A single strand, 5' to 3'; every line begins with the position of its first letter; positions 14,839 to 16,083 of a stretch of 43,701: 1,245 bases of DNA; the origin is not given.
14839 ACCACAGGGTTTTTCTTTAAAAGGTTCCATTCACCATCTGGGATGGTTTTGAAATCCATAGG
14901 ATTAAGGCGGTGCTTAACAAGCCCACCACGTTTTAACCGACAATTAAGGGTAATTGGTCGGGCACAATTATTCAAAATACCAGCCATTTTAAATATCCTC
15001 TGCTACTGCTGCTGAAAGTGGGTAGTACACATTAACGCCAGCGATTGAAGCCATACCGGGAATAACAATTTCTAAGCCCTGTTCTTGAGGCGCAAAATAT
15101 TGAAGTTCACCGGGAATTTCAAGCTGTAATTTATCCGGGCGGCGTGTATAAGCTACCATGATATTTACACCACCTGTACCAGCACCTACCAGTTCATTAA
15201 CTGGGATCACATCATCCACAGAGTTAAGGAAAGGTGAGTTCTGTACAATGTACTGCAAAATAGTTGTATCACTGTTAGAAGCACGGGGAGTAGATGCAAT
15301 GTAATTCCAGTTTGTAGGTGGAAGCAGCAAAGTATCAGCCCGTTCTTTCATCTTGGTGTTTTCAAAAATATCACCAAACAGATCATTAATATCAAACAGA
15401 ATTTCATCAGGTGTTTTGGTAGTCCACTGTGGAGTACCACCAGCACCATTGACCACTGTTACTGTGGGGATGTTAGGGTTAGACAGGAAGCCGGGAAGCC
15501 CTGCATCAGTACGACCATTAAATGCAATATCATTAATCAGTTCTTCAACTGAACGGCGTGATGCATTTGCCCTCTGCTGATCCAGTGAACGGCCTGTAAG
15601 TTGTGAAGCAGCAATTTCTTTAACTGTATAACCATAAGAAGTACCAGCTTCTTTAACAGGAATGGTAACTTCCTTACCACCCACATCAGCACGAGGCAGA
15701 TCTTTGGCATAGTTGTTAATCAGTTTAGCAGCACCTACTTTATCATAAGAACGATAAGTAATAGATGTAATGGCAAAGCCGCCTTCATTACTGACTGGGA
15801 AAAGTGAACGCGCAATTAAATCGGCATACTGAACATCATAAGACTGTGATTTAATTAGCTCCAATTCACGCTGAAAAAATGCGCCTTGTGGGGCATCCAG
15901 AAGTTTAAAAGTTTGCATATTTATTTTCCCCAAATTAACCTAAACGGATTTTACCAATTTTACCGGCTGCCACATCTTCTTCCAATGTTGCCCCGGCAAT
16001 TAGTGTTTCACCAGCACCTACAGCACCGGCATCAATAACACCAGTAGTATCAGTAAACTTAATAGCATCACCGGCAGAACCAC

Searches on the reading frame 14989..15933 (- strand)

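Call 81: search_protein_families(library=pfam, proteins=[window:14989-15933:-], max_evalue=0.001)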
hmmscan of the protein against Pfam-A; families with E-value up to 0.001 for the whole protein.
window:14989-15933:- (314 aa): 1 family
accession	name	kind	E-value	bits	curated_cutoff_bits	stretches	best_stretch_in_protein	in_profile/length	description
PF09950.15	Major_capside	-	8.8e-69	232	26.8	1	67-312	1-249/251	Major capsid protein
